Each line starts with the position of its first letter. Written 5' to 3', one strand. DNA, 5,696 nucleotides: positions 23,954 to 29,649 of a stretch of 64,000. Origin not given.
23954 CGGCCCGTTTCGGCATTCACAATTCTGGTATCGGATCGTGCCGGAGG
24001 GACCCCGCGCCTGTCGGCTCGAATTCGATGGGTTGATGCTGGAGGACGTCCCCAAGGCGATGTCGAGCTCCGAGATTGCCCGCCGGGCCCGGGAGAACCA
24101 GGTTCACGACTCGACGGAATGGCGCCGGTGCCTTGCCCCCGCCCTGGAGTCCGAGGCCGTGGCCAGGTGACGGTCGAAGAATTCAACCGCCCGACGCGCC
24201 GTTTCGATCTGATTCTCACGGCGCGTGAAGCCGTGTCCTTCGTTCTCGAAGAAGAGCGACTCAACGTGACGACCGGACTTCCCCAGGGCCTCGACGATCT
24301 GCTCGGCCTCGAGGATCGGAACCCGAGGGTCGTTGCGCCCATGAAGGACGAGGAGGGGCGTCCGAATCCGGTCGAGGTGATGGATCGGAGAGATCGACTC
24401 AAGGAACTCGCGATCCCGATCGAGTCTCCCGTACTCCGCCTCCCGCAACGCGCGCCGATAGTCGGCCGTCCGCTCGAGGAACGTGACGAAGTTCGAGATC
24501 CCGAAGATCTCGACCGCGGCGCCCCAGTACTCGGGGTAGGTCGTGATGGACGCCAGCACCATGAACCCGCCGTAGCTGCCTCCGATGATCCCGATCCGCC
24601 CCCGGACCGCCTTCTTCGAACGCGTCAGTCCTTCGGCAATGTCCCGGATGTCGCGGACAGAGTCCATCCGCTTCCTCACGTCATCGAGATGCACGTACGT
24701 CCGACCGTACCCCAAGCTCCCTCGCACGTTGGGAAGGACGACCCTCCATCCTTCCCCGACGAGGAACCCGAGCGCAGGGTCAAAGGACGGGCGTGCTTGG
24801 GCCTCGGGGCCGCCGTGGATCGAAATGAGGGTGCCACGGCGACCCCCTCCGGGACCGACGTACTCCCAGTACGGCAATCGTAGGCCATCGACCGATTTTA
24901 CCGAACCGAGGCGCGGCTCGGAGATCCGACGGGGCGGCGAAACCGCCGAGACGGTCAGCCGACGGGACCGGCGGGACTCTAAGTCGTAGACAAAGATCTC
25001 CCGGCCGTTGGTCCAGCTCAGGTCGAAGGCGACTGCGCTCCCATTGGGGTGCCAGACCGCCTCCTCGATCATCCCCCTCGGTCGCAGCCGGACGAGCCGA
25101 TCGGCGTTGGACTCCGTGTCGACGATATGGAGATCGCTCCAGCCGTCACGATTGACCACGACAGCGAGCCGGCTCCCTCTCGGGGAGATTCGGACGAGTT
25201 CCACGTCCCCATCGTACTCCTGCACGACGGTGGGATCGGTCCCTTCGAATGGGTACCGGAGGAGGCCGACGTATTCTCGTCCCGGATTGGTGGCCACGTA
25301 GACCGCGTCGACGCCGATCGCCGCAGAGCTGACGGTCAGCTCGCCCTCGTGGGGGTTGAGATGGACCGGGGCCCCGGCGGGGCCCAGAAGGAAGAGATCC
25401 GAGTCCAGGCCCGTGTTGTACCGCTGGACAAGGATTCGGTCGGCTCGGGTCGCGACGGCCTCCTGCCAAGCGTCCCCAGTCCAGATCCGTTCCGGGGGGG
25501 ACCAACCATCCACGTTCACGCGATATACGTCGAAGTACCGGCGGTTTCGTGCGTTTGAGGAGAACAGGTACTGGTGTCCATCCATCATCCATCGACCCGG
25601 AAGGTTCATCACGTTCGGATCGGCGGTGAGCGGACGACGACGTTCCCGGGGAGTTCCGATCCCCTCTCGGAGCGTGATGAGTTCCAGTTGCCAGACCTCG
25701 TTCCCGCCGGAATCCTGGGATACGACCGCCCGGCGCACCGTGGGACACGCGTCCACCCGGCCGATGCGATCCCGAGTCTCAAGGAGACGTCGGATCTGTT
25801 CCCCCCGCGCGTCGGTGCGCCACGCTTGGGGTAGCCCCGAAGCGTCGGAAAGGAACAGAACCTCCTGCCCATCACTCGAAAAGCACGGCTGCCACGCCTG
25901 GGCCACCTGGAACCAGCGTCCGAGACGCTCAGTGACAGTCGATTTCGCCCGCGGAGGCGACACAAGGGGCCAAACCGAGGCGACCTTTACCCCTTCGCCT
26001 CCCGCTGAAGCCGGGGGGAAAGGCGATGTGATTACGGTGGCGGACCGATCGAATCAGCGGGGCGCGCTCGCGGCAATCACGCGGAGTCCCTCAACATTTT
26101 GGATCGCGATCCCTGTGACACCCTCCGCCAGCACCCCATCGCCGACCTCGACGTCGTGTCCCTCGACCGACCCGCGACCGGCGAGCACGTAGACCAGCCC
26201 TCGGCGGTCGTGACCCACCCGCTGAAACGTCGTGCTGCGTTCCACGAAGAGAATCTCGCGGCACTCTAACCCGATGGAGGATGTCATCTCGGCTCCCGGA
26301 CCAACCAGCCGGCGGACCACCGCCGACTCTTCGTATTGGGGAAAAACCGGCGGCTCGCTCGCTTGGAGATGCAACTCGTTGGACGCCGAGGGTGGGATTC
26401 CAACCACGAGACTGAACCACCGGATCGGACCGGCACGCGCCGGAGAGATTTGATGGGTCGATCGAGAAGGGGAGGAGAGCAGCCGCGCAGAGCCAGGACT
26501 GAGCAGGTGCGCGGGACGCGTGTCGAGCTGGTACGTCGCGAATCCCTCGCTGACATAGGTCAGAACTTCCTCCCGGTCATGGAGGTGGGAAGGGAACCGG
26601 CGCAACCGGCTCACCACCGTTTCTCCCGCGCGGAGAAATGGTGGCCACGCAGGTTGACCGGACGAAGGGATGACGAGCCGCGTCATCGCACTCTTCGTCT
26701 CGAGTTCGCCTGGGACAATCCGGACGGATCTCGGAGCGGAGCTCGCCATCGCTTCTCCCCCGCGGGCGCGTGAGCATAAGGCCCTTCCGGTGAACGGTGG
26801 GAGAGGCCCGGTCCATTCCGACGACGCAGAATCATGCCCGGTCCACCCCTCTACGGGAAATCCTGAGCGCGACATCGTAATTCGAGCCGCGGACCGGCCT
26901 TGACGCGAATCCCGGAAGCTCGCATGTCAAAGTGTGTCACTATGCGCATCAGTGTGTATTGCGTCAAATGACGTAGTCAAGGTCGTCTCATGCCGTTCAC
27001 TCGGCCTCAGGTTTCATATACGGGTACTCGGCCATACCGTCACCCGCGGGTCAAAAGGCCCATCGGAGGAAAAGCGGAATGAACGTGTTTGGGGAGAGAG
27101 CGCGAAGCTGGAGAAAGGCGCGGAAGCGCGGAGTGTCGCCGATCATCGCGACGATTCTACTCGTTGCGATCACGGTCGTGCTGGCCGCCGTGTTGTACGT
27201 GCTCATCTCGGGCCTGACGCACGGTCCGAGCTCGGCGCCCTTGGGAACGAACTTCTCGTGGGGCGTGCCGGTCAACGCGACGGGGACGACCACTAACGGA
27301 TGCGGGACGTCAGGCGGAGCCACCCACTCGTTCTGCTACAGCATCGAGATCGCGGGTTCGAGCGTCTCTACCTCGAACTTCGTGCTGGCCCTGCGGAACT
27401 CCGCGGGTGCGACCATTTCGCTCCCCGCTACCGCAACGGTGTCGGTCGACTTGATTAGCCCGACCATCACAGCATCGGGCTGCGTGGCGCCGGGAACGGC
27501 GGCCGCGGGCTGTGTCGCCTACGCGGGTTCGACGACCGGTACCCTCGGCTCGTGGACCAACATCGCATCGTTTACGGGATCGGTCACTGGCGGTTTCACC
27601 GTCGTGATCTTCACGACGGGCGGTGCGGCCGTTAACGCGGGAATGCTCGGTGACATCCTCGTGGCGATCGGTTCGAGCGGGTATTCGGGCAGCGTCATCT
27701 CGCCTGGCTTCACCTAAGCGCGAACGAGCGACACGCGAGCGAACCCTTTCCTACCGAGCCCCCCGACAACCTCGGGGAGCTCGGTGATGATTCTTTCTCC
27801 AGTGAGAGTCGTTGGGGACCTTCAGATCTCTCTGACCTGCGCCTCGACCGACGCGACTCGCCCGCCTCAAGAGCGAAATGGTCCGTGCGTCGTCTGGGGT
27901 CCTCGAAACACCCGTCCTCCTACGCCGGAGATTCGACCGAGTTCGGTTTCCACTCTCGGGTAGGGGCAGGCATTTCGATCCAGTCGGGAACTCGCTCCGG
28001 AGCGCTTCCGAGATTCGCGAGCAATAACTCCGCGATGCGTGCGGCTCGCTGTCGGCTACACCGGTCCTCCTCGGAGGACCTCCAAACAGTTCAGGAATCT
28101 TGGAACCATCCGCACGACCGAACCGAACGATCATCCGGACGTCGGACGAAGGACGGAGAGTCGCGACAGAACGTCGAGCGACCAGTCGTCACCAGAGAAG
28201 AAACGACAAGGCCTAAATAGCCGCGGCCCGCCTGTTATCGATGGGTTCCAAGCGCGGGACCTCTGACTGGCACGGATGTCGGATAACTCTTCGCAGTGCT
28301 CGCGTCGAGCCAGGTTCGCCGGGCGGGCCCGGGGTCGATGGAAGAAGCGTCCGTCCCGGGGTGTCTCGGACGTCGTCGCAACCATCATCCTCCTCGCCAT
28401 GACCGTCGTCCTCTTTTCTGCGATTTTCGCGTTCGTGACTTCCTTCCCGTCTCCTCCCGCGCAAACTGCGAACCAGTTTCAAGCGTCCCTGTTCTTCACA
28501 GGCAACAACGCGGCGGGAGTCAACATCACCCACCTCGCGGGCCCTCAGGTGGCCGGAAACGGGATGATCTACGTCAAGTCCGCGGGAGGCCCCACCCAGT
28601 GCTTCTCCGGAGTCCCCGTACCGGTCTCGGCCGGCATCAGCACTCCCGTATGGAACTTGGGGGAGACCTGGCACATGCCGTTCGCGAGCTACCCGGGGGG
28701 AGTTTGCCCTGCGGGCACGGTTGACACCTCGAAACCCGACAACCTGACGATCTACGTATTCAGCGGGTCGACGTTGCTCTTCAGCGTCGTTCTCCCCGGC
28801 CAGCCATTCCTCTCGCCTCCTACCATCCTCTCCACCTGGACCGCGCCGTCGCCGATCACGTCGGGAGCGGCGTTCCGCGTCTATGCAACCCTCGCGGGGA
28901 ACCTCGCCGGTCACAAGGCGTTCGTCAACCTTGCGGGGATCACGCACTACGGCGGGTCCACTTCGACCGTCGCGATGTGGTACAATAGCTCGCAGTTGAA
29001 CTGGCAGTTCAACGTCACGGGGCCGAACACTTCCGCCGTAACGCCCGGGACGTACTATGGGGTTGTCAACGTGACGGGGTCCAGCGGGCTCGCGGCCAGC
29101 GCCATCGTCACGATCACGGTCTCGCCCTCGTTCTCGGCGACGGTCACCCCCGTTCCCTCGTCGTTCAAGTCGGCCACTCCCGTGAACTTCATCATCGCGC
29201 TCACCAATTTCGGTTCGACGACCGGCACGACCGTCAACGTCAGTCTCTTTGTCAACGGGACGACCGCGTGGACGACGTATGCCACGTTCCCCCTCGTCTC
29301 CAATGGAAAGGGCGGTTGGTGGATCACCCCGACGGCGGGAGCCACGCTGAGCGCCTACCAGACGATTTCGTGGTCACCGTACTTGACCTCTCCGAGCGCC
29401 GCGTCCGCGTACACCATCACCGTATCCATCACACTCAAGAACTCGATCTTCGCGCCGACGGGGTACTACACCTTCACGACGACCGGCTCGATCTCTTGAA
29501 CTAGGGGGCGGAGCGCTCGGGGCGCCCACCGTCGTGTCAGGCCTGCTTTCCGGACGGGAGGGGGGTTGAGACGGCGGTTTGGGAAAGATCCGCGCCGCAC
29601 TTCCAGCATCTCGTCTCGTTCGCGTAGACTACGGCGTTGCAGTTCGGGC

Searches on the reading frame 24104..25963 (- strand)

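Call 86: search_protein_families(library=pfam, proteins=[window:24104-25963:-], max_evalue=0.000001)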
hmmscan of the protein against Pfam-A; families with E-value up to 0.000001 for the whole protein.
window:24104-25963:- (619 aa): 5 families
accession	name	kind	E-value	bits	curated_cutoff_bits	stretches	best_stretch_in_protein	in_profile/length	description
PF00326.27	Peptidase_S9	-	1.8e-36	126.1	22.6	1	393-601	2-211/213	Prolyl oligopeptidase family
PF01738.24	DLH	-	7.1e-11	42.5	21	1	429-593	70-202/217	Dienelactone hydrolase family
PF02129.25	Peptidase_S15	-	2.9e-10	40.7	23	0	389-493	46-133/262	X-Pro dipeptidyl-peptidase (S15 family)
PF12146.15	Hydrolase_4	-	6e-08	32.7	27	0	376-483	4-104/239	Serine aminopeptidase, S33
PF20434.5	BD-FAE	-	1.7e-07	31.4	26.8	1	482-560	135-215/215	BD-FAE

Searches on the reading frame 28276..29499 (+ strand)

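Call 87: search_protein_families(library=pfam, proteins=[window:28276-29499:+], max_evalue=0.000001)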
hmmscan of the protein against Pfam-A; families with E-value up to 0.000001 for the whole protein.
window:28276-29499:+ (407 aa): 1 family
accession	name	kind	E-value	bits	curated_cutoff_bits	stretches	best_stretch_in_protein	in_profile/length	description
PF07790.16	Pilin_N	-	2.8e-10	41.3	25.2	1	28-95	1-67/78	Archaeal Type IV pilin, N-terminal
